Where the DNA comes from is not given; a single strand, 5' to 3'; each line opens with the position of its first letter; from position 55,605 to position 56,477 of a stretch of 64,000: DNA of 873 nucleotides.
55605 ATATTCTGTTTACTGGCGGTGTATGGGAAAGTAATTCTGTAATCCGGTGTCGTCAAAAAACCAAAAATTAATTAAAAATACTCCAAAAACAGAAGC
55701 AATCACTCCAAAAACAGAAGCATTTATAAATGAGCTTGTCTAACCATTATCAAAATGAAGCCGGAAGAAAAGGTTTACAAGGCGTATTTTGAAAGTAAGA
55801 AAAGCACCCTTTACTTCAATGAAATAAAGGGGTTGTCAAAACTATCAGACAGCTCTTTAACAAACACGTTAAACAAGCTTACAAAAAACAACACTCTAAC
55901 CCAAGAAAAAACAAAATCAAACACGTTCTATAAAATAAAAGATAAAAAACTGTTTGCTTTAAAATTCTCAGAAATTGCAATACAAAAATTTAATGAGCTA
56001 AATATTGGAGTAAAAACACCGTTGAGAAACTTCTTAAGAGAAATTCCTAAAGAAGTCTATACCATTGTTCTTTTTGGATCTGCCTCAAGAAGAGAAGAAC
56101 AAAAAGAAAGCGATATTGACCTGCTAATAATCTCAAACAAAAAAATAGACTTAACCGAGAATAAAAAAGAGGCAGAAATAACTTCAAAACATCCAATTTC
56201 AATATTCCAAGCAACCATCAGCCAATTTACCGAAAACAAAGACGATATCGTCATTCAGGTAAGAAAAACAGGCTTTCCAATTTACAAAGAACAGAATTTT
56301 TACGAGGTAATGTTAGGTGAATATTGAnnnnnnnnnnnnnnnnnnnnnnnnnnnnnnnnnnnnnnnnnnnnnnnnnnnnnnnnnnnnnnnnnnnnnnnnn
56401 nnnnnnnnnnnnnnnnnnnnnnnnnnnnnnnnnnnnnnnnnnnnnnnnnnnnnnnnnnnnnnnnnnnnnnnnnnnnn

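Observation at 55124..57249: MNT-HEPN toxin-antitoxin cassette bracketed by 275-bp direct repeats with a circularly permuted 30-bp palindromic motif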

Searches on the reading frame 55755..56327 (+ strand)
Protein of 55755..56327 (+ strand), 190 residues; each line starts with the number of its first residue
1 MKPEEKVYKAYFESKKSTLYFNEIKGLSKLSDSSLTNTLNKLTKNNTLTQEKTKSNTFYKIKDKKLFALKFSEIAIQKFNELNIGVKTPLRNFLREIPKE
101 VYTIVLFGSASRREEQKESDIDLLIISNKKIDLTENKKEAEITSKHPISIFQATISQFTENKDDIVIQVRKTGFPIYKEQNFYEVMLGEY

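Call 7: search_protein_families(library=pfam, proteins=[window:55755-56327:+], max_evalue=1)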
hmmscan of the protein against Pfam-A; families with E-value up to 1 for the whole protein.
window:55755-56327:+ (190 aa): 8 families
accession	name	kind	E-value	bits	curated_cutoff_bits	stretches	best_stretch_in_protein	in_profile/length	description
PF01909.29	NTP_transf_2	-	2.7e-09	37.7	21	1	90-165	4-86/93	Nucleotidyltransferase domain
PF18765.7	Polbeta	-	4.9e-09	36.7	26.9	1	99-180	11-91/93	Polymerase beta, Nucleotidyltransferase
PF22600.2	MTPAP-like_central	-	0.0074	16.8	27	1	89-150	28-82/139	Poly(A) RNA polymerase, mitochondrial-like, central palm domain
PF03445.19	DUF294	-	0.034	14.5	21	1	98-134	46-78/138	Putative nucleotidyltransferase DUF294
PF17755.6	UvrA_DNA-bind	-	0.051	14.3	23.2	0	77-117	31-71/110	UvrA DNA-binding domain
PF14532.12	Sigma54_activ_2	-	0.07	13.8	25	1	14-46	68-100/138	Sigma-54 interaction domain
PF14792.12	DNA_pol_B_palm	-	0.089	13.5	25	1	94-137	18-58/113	DNA polymerase beta palm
PF13601.12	HTH_34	-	0.098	13.3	27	1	17-56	13-52/80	Winged helix DNA-binding domain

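Call 11: find_encoding_contigs(protein=window:55755-56327:+, flank=10000, max_places=10)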
Protein window:55755-56327:+ (190 aa): 3 contigs read that carry it; 1 place shown.
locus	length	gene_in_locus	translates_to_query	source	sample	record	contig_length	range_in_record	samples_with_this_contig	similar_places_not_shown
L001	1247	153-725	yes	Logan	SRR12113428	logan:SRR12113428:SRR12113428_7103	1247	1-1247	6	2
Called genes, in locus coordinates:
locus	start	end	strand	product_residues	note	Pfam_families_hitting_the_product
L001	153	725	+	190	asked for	PF01909:NTP_transf_2, PF18765:Polbeta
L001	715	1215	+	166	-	-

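Call 19: find_homologous_proteins(query=window:55755-56327:+)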
Query window:55755-56327:+ (190 aa): 529 proteins with E <= 0.001 among 720 candidates; the best 120 are listed.
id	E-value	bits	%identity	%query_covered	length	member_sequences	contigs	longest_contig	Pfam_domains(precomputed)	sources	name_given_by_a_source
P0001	6.0e-113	392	100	100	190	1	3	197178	PF18765.8,PF01909.30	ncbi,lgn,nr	ncbi:nucleotidyltransferase domain-containing protein [Candidatus Woesearchaeota archaeon]|nr:nucleo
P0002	3.5e-102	357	90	100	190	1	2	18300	PF18765.8,PF01909.30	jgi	jgi:predicted nucleotidyltransferase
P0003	1.2e-99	349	87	100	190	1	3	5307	PF18765.8,PF01909.30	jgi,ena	-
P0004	5.2e-99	347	87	100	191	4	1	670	PF18765.8,PF01909.30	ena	-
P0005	1.3e-98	346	87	100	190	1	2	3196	PF18765.8,PF01909.30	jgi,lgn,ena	-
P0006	1.7e-98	345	86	100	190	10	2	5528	PF18765.8,PF01909.30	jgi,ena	-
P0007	4.2e-98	344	87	100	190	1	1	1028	PF18765.8,PF01909.30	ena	-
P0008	2.8e-97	341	84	100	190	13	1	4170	PF18765.8,PF01909.30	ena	-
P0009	4.6e-97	341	86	100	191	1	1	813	PF18765.8,PF01909.30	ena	-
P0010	4.9e-97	340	85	100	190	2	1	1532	PF18765.8,PF01909.30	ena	-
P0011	1.9e-96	339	85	100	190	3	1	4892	PF18765.8,PF01909.30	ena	-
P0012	2.1e-96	338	84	100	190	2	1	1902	PF18765.8,PF01909.30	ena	-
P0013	2.5e-96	338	83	100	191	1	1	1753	PF18765.8,PF01909.30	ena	-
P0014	2.7e-96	338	85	100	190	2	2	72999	PF18765.8,PF01909.30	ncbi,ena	-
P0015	3.2e-96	338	85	100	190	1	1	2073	PF18765.8,PF01909.30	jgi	-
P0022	1.4e-95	336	84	100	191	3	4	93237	PF18765.8,PF01909.30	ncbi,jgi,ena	-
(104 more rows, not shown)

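Call 21: find_encoding_contigs(protein=P0002, flank=6000, max_places=4)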
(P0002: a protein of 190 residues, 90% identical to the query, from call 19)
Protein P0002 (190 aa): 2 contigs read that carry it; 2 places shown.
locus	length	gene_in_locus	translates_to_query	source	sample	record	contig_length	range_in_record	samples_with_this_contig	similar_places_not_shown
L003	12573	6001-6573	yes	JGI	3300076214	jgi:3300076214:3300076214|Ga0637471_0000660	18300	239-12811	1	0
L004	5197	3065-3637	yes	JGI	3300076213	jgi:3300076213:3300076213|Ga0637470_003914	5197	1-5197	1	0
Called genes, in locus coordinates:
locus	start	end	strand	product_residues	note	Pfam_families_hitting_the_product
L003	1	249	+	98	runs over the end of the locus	-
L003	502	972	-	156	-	PF10604:Polyketide_cyc2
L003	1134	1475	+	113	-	-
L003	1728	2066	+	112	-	-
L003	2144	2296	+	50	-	-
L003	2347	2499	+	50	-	-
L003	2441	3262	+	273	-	-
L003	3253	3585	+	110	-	PF18902:DUF5658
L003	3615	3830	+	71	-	-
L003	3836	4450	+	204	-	-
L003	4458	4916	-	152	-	-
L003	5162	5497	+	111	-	-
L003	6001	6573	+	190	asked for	PF01909:NTP_transf_2, PF18765:Polbeta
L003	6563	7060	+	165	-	PF05168:HEPN (weak)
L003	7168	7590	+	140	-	-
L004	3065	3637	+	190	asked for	PF01909:NTP_transf_2, PF18765:Polbeta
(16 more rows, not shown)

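Call 22: find_encoding_contigs(protein=P0014, flank=6000, max_places=4)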
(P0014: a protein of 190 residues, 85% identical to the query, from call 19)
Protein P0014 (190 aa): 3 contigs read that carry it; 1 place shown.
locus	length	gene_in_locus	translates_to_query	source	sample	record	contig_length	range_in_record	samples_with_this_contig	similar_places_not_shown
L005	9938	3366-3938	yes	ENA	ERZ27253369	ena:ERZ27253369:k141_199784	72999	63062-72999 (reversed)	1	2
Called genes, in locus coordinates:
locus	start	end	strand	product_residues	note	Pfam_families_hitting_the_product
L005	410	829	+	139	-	-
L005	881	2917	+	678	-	PF04851:ResIII (weak), PF06068:TIP49 (faint), PF13307:Helicase_C_2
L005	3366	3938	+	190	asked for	PF01909:NTP_transf_2, PF18765:Polbeta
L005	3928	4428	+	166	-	-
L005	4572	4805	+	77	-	-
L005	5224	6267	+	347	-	PF01266:DAO (faint), PF05834:Lycopene_cycl (faint), PF07992:Pyr_redox_2, PF13454:NAD_binding_9 (faint), PF13738:Pyr_redox_3, PF00070:Pyr_redox (weak)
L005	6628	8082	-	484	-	PF03136:Pup_ligase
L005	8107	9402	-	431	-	PF02403:Seryl_tRNA_N, PF00587:tRNA-synt_2b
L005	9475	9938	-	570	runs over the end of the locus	PF00999:Na_H_Exchanger, PF02254:TrkA_N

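Call 23: find_encoding_contigs(protein=P0022, flank=6000, max_places=4)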
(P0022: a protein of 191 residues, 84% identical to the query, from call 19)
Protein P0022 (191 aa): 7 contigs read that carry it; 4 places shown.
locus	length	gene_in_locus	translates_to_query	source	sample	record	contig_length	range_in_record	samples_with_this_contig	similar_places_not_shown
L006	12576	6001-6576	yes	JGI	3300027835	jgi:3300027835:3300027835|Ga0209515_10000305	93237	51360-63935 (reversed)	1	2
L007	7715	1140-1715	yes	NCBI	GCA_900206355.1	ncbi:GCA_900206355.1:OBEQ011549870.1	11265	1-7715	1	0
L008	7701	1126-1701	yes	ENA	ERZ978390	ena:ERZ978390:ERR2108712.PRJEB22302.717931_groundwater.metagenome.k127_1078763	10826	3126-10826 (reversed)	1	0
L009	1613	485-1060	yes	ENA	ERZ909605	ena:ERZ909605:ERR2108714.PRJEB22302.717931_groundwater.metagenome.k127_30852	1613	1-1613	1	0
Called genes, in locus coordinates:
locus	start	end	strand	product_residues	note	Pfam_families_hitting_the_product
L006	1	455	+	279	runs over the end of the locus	-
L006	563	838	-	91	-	-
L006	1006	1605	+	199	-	-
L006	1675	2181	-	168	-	-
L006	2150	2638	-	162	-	-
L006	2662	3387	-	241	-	-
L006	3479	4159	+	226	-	PF01351:RNase_HII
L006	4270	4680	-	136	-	PF01850:PIN (weak), PF10130:PIN_2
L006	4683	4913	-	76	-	PF26688:RHH_12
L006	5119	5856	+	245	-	-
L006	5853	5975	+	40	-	-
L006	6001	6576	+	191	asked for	PF01909:NTP_transf_2, PF18765:Polbeta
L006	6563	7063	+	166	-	-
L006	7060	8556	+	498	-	-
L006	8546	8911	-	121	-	-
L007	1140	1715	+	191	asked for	PF01909:NTP_transf_2, PF18765:Polbeta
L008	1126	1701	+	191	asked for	PF01909:NTP_transf_2, PF18765:Polbeta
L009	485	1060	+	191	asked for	PF01909:NTP_transf_2, PF18765:Polbeta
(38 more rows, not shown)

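Call 25: find_related_loci(query=window:55755-56327:+, collection=genome_contigs, flank=5000)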
Query window:55755-56327:+ (190 aa) in genome_contigs; peptide patterns used: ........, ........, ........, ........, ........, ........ (x = any residue, [..] = any of these).
224 stretches matched a pattern; 59 encode a relative of the query (tblastn E <= 1e-3); 59 distinct loci.
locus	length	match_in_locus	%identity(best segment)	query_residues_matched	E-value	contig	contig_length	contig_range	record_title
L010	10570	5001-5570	84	1-190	1e-104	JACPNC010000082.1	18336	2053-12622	MAG: Candidatus Woesearchaeota archaeon isolate NC_groundwater_565_Ag_S-0.1um_37_7 S35_SO-1_scaffold_304805, whole genom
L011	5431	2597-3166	85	1-190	8e-105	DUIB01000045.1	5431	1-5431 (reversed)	MAG TPA_asm: Candidatus Woesearchaeota archaeon isolate UBA12459 contig_69330, whole genome shotgun sequence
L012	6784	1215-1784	85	1-190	6e-104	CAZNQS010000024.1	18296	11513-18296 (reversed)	MAG TPA_asm: Candidatus Woesearchaeota archaeon isolate SRP178908_co1_140 genome assembly, contig: NODE_1949_length_1829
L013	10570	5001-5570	83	1-190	6e-103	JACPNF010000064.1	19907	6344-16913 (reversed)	MAG: Candidatus Woesearchaeota archaeon isolate NC_groundwater_568_Ag_S-0.1um_31_11 S35_SO-1_scaffold_314838, whole geno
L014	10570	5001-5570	81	1-190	5e-102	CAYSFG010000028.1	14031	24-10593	MAG TPA_asm: Candidatus Woesearchaeota archaeon isolate binchicken_co203_433 genome assembly, contig: k141_797970, whole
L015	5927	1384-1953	81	1-190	2e-101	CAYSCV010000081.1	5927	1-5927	MAG TPA_asm: uncultured Methanosarcinales archaeon isolate ERP125453_co2_216 genome assembly, contig: NODE_8507_length_5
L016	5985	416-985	80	1-190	5e-101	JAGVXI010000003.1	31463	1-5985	Candidatus Pacearchaeota archaeon isolate RIFCSPLOWO2_01_FULL_32_35 rifcsplowo2_01_scaffold_2003, whole genome shotgun s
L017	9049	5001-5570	79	1-190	3e-101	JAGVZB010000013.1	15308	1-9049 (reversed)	Candidatus Woesearchaeota archaeon isolate RIFCSPHIGHO2_01_FULL_34_12 rifcsphigho2_01_scaffold_11879, whole genome shotg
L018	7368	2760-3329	79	1-190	2e-99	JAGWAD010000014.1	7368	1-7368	Candidatus Woesearchaeota archaeon isolate RIFCSPLOWO2_01_FULL_28_39 rifcsplowo2_01_scaffold_28430, whole genome shotgun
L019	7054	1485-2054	78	1-190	3e-98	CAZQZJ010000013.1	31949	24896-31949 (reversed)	MAG TPA_asm: uncultured Methanosarcinales archaeon isolate binchicken_co248_369 genome assembly, contig: NODE_1154_lengt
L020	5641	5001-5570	81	1-190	1e-98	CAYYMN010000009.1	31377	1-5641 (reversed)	MAG TPA_asm: Candidatus Woesearchaeota archaeon isolate binchicken_co191_122 genome assembly, contig: NODE_1166_length_3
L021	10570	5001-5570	77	1-190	3e-98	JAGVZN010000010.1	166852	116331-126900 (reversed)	Candidatus Woesearchaeota archaeon isolate RIFCSPLOWO2_01_FULL_44_20 rifcsplowo2_01_scaffold_1055, whole genome shotgun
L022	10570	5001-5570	82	1-190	1e-95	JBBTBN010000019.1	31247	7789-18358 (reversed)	MAG: Nanoarchaeota archaeon isolate H52-bin015_1 H52_bin015_1_000000000019, whole genome shotgun sequence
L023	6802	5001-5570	79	1-190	3e-94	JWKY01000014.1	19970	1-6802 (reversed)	MAG: archaeon GW2011_AR19 QT10_C0014, whole genome shotgun sequence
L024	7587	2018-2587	73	1-190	6e-94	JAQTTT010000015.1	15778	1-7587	MAG: Candidatus Nanoarchaeia archaeon isolate STB_47 NODE_8804_length_15778_cov_7.693694_Sandtown_B, whole genome shotgu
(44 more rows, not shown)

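Call 44: search_solved_structures(query=window:55755-56327:+, max_evalue=0.1)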
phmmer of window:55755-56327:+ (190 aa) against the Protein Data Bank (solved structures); distinct sequences matched with E-value up to 0.1: 4.
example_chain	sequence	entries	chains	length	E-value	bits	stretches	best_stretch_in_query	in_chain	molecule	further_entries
9xbd_E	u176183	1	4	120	0.0011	22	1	96-174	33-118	Nucleotidyltransferase domain-containing protein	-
1no5_A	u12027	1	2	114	0.0058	19.7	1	87-149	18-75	Hypothetical protein HI0073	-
9dbj_A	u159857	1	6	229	0.016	18.3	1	102-150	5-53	HalB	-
9dbh_A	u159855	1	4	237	0.017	18.2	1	102-150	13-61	HalB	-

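Call 46: search_protein_families(library=padloc, proteins=[window:55755-56327:+], max_evalue=0.1)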
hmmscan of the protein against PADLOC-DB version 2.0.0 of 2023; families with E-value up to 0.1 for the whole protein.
window:55755-56327:+ (190 aa): 12 families
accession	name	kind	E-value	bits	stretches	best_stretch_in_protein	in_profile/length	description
PDLC04368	PDC-M05A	-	3.3e-17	61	1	5-161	16-169/201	-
PDLC04903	PDC-S09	-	1.5e-10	39.3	1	99-174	24-106/108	-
PDLC04369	PDC-M05A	-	2.1e-07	28.8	1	90-151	92-153/201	-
PDLC04904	PDC-S09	-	5.8e-07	27.7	1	101-130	25-54/104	-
PDLC04902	PDC-S09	-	1.9e-06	26.1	1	100-130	20-50/97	-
PDLC04372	PDC-M05A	-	2.1e-06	26.1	1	81-129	56-104/167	-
PDLC04906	PDC-S09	-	2.2e-06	25.9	1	100-130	23-53/98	-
PDLC04907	PDC-S09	-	2.8e-05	22.2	1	87-130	11-56/114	-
PDLC02976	WH_III-A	-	0.00039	19.1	1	10-82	10-77/104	-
PDLC04901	PDC-S09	-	0.00048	18.8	1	97-145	16-65/126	-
PDLC04905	PDC-S09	-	0.00071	17.9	1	100-131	20-52/101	-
PDLC04778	PDC-M70A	-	0.0012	16.3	1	76-143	22-89/355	-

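Call 47: search_protein_families(library=ncbifam, proteins=[window:55755-56327:+], max_evalue=0.1)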
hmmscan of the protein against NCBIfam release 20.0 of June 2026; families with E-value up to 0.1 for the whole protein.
window:55755-56327:+ (190 aa): 7 families
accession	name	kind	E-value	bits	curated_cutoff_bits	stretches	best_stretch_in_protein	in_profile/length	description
NF047752.1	MntA_antitoxin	equivalog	9.1e-07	28.7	60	1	100-143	6-50/106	type VII toxin-antitoxin system MntA family adenylyltransferase antitoxin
NF051895.1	anti_phage_HalB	equivalog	5.2e-06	26.2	190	1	104-130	2-28/211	anti-phage Hailong system nucleotidyltransferase HalB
NF012212.1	ANT_9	subfamily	0.00021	20.7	340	1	97-149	17-67/249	aminoglycoside nucleotidyltransferase ANT(9)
NF033220.1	ANT_3pp_II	equivalog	0.0037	16.7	400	1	99-166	20-89/258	ANT(3'')-II family aminoglycoside nucleotidyltransferase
NF053581.1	ANT_3pp_Ic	exception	0.04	13.4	545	1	97-168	24-93/265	aminoglycoside nucleotidyltransferase ANT(3'')-Ic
NF010309.0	PRK13746.1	subfamily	0.041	13.2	193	1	94-135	21-62/263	aminoglycoside adenylyltransferase family protein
NF033788.1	HTH_metalloreg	subfamily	0.054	13.3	55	1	19-68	26-75/77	metalloregulator ArsR/SmtB family transcription factor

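Call 78: predict_structure(alignment_id=A4)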
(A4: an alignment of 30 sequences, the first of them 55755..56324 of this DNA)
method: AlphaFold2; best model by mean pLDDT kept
length: 190 residues; sequences in the alignment: 30
mean_pLDDT: 70.6   pTM: 0.51
mean pLDDT of the five models: 70.6, 61.4, 53.2, 42.5, 36.6
residues with pLDDT >= 90: 33; 70-90: 80; 50-70: 48; < 50: 29
segments of 3 or more residues with pLDDT < 50: 108-117, 173-190
pLDDT, mean of each block of 10 residues (from residue 1): 86 82 94 95 90 86 64 57 68 71 53 46 76 85 79 76 62 38 35
secondary structure, 60 per line:
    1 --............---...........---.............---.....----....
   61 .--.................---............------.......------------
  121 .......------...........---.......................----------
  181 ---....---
elements in order: H3-14 E18-20 H21-28 H32-44 E48-52 E57-61 H64-80 H84-95 E102-108 E121-127 H134-144 E148-154 H155-170 E184-187

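Call 80: fold_search(model_id=the predicted structure, library=pdb)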
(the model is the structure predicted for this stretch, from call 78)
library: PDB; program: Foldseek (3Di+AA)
matches with E <= 10: 1180; with E <= 0.001: 0
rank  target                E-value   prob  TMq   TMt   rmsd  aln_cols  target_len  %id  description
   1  5k5q_C                1.1e-02  1.00  0.34  0.65   2.9        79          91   18  Structure of AspA-DNA complex: novel centromere bindng protein-centromere complex (released 2016-06-01)
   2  7el3_B                1.1e-02  1.00  0.34  0.46   2.9        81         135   14  Crystal structure of HpaR-DNA complex from Acinetobacter baumannii (released 2022-01-19)
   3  3cta                  1.1e-02  1.00  0.32  0.33   9.3       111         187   19  Crystal structure of riboflavin kinase from Thermoplasma acidophilum (released 2008-04-29)
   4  4hw0_A                1.3e-02  1.00  0.36  0.65   2.6        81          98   15  Crystal structure of Sso10a-2, a DNA-binding protein from Sulfolobus solfataricus (released 2013-10-30)
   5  3r4k_A                1.3e-02  0.98  0.29  0.23  10.3       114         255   13  Crystal structure of a putative ICLR transcriptional regulator (TM1040_3717) from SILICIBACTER SP. TM1040 at 2.46 A re (released 2011-04-13)
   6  4hw0_C                1.5e-02  1.00  0.35  0.65   2.7        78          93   15  Crystal structure of Sso10a-2, a DNA-binding protein from Sulfolobus solfataricus (released 2013-10-30)
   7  6pco_C                1.5e-02  1.00  0.37  0.51   7.4       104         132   12  Mechanism for regulation of DNA binding of Bordetella bronchiseptica BpsR by 6-hydroxynicotinic acid (released 2019-11-06)
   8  5y6i_B                1.5e-02  0.97  0.31  0.26   8.0       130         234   15  Crystal structure of Pseudomonas aeruginosa HmgR (released 2018-08-15)
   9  6pco_A                1.6e-02  1.00  0.34  0.45   7.7       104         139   10  Mechanism for regulation of DNA binding of Bordetella bronchiseptica BpsR by 6-hydroxynicotinic acid (released 2019-11-06)
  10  1no5_B                1.8e-02  0.98  0.30  0.47   5.0       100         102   22  Structure of HI0073 from Haemophilus influenzae, the nucleotide binding domain of the HI0073/HI0074 two protein nucleo (released 2004-03-16)
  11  6m6u_F                1.8e-02  0.98  0.27  0.38   6.4       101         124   17  Crystal structure the toxin-antitoxin MntA-HpeT mutant-D39ED41E (released 2020-09-30)
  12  5bqt_B                1.8e-02  0.72  0.28  0.21  29.0       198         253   17  Structure of TrmBL2, an archaeal chromatin protein, shows a novel mode of DNA binding. (released 2015-09-02)
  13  4rs8_B                1.9e-02  1.00  0.35  0.75   1.8        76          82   13  Apo structure of novel pNOB8 plasmid centromere binding protein (released 2015-09-16)
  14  1z91                  1.9e-02  1.00  0.36  0.48   6.8        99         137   16  x-ray crystal structure of apo-OhrRC15S in reduced form: MarR family protein (released 2005-10-25)
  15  8eju_A                1.9e-02  0.97  0.29  0.23   8.5       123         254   15  The crystal structure of Pseudomonas putida PcaR (released 2024-03-20)
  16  6m6u_A                1.9e-02  0.96  0.26  0.38   7.2       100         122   20  Crystal structure the toxin-antitoxin MntA-HpeT mutant-D39ED41E (released 2020-09-30)
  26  7bxo_A                3.3e-02  0.94  0.26  0.38   7.4       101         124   22  Crystal structure of the toxin-antitoxin with AMP-PNP (released 2020-09-30)
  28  7bxo_E                3.5e-02  0.96  0.27  0.38   6.3       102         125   19  Crystal structure of the toxin-antitoxin with AMP-PNP (released 2020-09-30)
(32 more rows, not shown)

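Call 86: find_related_loci(query=window:55755-56327:+, collection=viral_contigs, flank=6000)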
Query window:55755-56327:+ (190 aa) in viral_contigs; peptide patterns used: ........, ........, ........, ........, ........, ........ (x = any residue, [..] = any of these).
68 stretches matched a pattern, but none encodes a relative of the query by tblastn (E <= 1e-3).

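Call 87: find_related_loci(query=window:55755-56327:+, collection=metagenome_contigs, flank=4000)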
Query window:55755-56327:+ (190 aa) in metagenome_contigs; peptide patterns used: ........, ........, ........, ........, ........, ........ (x = any residue, [..] = any of these).
562 stretches matched a pattern; 154 encode a relative of the query (tblastn E <= 1e-3); the best 80 are kept; 80 distinct loci.
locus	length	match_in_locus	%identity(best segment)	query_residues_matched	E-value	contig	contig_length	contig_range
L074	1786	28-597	87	1-190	2e-115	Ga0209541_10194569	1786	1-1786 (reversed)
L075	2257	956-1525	86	1-190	6e-113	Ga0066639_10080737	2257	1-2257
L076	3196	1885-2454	87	1-190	3e-110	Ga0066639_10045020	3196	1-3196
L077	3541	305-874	86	1-190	1e-109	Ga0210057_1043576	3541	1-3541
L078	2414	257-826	85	1-190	4e-111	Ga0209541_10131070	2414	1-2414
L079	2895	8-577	86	1-190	1e-109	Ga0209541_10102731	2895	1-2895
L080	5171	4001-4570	85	1-190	1e-106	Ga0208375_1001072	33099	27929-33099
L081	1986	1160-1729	86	1-190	2e-112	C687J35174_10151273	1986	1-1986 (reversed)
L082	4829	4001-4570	84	1-190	1e-105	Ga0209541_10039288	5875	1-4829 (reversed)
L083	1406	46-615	87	1-190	4e-114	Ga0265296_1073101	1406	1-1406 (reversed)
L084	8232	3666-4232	84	1-190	8e-105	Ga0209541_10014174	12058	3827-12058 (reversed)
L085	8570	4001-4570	84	1-190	1e-104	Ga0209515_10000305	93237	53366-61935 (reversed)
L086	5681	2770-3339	85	1-190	7e-105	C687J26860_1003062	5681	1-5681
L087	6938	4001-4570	85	1-190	7e-105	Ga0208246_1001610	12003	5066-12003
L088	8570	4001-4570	85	1-190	1e-104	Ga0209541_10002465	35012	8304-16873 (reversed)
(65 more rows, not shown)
